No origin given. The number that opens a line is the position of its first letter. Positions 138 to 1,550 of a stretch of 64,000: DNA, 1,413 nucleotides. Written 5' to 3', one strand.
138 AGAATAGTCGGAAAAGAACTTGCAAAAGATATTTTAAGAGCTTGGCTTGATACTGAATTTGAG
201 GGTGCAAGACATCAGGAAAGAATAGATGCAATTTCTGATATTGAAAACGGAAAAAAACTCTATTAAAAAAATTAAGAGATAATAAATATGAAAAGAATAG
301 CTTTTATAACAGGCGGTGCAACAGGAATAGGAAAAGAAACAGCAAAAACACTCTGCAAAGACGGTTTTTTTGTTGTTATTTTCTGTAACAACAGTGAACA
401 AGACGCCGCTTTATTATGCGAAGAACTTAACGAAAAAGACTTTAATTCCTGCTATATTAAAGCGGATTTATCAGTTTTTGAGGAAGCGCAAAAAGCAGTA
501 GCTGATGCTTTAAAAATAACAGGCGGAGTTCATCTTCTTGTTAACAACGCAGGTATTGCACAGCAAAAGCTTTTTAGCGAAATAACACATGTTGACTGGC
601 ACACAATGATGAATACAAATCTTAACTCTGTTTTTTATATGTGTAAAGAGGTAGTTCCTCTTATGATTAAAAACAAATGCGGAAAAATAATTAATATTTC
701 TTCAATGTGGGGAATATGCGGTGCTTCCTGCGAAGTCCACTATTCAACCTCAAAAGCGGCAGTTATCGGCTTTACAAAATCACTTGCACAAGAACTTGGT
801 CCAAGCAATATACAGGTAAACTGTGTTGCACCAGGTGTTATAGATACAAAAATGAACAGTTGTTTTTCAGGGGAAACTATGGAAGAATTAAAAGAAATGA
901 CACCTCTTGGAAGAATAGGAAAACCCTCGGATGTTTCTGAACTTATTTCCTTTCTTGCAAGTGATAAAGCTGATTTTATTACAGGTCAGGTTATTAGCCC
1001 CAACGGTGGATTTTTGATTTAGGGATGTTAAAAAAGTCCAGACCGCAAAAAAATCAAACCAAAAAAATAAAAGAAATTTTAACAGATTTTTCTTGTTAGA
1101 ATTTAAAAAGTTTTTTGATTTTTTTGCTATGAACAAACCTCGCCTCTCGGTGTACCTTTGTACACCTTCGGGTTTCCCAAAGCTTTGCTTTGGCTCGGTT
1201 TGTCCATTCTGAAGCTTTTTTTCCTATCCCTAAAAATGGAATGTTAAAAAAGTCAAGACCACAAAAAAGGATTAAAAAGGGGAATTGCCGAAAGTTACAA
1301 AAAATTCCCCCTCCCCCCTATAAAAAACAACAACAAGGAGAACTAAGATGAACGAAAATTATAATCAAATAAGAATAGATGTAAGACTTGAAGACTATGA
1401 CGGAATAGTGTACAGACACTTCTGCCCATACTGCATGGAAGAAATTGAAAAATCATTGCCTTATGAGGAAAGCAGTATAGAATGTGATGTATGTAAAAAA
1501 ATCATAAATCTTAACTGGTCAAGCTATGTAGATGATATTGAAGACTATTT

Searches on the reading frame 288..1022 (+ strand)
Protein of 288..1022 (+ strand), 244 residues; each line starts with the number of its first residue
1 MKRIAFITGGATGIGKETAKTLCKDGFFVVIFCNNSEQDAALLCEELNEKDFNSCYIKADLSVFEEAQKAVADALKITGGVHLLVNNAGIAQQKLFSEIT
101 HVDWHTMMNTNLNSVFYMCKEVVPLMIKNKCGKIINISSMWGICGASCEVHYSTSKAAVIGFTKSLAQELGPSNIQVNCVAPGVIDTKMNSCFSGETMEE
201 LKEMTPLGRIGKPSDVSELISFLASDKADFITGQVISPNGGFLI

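Call 58: find_encoding_contigs(protein=window:288-1022:+, flank=3000, max_places=4)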
Protein window:288-1022:+ (244 aa): no gene with exactly this product is on record in the collection.

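Call 59: find_homologous_proteins(query=window:288-1022:+, max_evalue=1e-60)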
Query window:288-1022:+ (244 aa): 5766 proteins with E <= 1e-60 among 8000 candidates; the best 120 are listed.
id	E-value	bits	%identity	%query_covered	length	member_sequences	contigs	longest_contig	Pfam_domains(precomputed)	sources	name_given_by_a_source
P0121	8.4e-151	518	94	100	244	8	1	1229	PF08659.17,PF13561.13,PF23441.1,PF00106.32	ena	-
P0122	3.4e-135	467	84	100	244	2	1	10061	PF08659.17,PF13561.13,PF23441.1,PF00106.32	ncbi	-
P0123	1.2e-130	452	83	100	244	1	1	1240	PF08659.17,PF13561.13,PF23441.1,PF00106.32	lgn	-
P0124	1.2e-118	413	78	100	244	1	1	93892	PF08659.17,PF13561.13,PF23441.1,PF00106.32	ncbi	-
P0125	7.3e-117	407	75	100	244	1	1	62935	PF08659.17,PF13561.13,PF23441.1,PF00106.32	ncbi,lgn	-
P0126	9.9e-105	367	66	100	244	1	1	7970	PF08659.17,PF13561.13,PF23441.1,PF00106.32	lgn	-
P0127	1.2e-104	367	66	100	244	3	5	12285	PF08659.17,PF13561.13,PF00106.32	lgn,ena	-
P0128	1.4e-103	364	67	100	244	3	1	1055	PF08659.17,PF13561.13,PF00106.32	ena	-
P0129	3.4e-100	353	68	100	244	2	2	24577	PF08659.17,PF13561.13,PF00106.32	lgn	-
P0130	2.3e-98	347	66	100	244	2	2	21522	PF08659.17,PF13561.13,PF00106.32,PF01370.28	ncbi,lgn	-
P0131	1.1e-97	344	66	100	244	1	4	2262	PF08659.17,PF13561.13,PF00106.32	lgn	-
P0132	3.6e-89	317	59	100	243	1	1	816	PF08659.17,PF13561.13,PF23441.1,PF00106.32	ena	-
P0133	2.2e-84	301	58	99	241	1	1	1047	PF08659.17,PF13561.13,PF00106.32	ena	-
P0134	3.0e-84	300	59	100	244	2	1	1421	PF08659.17,PF13561.13,PF23441.1,PF00106.32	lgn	-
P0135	5.9e-83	296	58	100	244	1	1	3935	PF08659.17,PF13561.13,PF23441.1,PF00106.32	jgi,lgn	-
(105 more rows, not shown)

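Call 60: find_encoding_contigs(protein=P0121, flank=2500, max_places=2)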
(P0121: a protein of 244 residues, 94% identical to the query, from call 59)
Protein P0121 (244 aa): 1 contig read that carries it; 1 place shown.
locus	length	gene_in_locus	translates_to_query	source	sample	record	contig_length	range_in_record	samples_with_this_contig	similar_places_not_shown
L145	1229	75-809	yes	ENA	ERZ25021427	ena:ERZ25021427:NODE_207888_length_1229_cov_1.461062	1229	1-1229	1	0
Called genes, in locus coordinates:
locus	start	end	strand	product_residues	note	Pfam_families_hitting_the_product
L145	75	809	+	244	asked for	PF00106:adh_short, PF08659:KR, PF13561:adh_short_C2, PF23441:SDR (weak)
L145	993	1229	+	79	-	?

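Call 61: find_encoding_contigs(protein=P0122, flank=2500, max_places=2)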
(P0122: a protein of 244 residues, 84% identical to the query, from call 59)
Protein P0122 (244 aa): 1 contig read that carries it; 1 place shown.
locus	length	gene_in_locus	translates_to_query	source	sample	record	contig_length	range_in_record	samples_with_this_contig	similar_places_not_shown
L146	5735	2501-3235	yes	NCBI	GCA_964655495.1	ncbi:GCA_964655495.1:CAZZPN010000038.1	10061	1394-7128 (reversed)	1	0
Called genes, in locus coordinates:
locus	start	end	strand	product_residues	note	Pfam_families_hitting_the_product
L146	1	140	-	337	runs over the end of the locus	PF00106:adh_short, PF01073:3Beta_HSD, PF01370:Epimerase, PF02719:Polysacc_synt_2, PF04321:RmlD_sub_bind, PF05368:NmrA (weak), PF13460:NAD_binding_10, PF16363:GDP_Man_Dehyd, +2 more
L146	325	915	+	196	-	PF02525:Flavodoxin_2, PF03358:FMN_red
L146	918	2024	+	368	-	PF06925:MGDG_synth, PF00534:Glycos_transf_1, PF04101:Glyco_tran_28_C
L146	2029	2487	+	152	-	PF02502:LacAB_rpiB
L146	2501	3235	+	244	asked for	PF00106:adh_short, PF08659:KR, PF23441:SDR (weak), PF13561:adh_short_C2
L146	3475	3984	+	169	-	-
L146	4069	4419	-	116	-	-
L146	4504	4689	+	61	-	-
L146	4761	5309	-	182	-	-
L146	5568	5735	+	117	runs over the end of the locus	PF01740:STAS, PF13466:STAS_2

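Call 62: find_encoding_contigs(protein=P0124, flank=2500, max_places=2)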
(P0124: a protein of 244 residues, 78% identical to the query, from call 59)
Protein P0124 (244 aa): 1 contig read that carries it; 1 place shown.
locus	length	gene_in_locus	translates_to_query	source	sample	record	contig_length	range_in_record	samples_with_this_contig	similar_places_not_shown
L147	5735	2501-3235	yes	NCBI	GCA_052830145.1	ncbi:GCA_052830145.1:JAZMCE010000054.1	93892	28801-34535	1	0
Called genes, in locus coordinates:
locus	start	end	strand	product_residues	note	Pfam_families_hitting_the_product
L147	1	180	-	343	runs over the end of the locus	PF00106:adh_short, PF01073:3Beta_HSD, PF01370:Epimerase, PF02719:Polysacc_synt_2, PF04321:RmlD_sub_bind, PF05368:NmrA (weak), PF16363:GDP_Man_Dehyd, PF13460:NAD_binding_10, +1 more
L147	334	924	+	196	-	PF02525:Flavodoxin_2, PF03358:FMN_red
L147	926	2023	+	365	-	PF06925:MGDG_synth, PF00534:Glycos_transf_1 (weak), PF04101:Glyco_tran_28_C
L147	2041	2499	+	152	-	PF02502:LacAB_rpiB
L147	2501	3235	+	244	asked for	PF00106:adh_short, PF08659:KR, PF23441:SDR (weak), PF13561:adh_short_C2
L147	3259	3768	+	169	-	-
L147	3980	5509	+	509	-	PF00474:SSF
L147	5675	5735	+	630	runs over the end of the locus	PF00884:Sulfatase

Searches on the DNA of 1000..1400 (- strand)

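Call 6: search_rna_families(source=window, start=1000, end=1400, threshold=evalue, max_evalue=10, show_alignments=3)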
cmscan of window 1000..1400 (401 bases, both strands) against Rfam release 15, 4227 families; matches with E-value up to 10: 6.
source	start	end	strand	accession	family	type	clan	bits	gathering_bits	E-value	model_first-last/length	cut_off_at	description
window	1225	1325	-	RF00652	MIR478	Gene; miRNA;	-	22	50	0.45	1-91/91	no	MIR478 microRNA precursor family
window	1060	1152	+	RF01190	snR50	Gene; snRNA; snoRNA; CD-box;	-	21.1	45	0.7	1-89/89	no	Small nucleolar RNA snR50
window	1158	1263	-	RF01075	TLS-PK1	Cis-reg;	-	14.5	80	2.5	1-97/97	no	Pseudoknot of tRNA-like structure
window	1004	1058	-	RF00486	mir-129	Gene; miRNA;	-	14.4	48.6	4.8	1-75/75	no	mir-129 microRNA precursor family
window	1330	1382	-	RF00273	SNORD59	Gene; snRNA; snoRNA; CD-box;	CL00065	14.2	45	7.1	1-73/73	no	Small nucleolar RNA SNORD59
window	1353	1386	-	RF02189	ST7-OT4_3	Gene; lncRNA;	-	9.1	50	7.4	269-302/302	no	ST7 overlapping transcript 4 conserved region 3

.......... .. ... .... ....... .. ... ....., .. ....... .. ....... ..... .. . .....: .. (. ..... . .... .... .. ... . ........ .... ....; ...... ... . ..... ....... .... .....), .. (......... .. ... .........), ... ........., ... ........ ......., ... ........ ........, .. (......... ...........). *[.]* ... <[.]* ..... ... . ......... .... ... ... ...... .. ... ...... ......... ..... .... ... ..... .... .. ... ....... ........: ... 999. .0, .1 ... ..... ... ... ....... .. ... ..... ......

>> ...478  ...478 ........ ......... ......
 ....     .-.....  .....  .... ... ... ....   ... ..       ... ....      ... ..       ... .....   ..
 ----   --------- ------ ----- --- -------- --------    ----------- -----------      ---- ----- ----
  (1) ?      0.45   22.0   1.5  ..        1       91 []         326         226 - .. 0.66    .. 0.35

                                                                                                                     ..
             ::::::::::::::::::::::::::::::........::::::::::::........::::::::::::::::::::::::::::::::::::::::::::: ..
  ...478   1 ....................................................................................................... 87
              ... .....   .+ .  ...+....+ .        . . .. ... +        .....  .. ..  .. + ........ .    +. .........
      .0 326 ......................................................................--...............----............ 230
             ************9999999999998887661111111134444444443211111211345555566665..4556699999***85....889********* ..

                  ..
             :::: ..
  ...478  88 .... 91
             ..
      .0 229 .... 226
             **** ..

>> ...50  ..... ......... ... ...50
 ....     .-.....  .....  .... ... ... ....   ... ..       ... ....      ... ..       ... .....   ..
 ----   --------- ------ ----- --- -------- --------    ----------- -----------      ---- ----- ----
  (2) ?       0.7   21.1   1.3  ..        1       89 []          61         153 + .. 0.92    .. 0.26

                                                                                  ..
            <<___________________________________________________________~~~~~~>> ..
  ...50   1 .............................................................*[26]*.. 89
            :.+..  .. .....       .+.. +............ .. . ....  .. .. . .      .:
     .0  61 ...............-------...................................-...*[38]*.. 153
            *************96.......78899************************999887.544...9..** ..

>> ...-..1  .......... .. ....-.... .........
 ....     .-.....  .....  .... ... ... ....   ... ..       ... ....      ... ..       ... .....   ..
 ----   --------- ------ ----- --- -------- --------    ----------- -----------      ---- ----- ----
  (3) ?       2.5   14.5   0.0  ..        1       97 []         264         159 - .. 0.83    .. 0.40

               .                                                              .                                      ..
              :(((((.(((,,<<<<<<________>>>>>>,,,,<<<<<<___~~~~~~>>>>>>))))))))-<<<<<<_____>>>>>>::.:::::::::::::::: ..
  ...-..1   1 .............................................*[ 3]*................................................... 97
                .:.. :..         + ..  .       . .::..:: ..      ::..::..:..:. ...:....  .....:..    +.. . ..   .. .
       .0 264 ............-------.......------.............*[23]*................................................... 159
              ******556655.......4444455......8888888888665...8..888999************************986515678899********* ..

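Call 69: search_dna_similar(query=window:1020-1235:-, collection=plasmids, mode=distant, max_evalue=0.001, max_rows=15)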
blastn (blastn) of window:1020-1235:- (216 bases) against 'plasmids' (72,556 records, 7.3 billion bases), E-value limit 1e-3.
No match.

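Call 70: search_dna_similar(query=window:1020-1235:-, collection=phages, mode=distant, max_evalue=0.001, max_rows=15)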
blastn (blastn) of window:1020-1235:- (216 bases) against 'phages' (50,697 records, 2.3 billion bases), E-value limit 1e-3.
No match.
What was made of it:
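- No match in the plasmid or phage collections (calls 69, 70).
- Tried and rejected: blastn of the E1 unit against plasmid and phage collections: no match (calls 69, 70).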
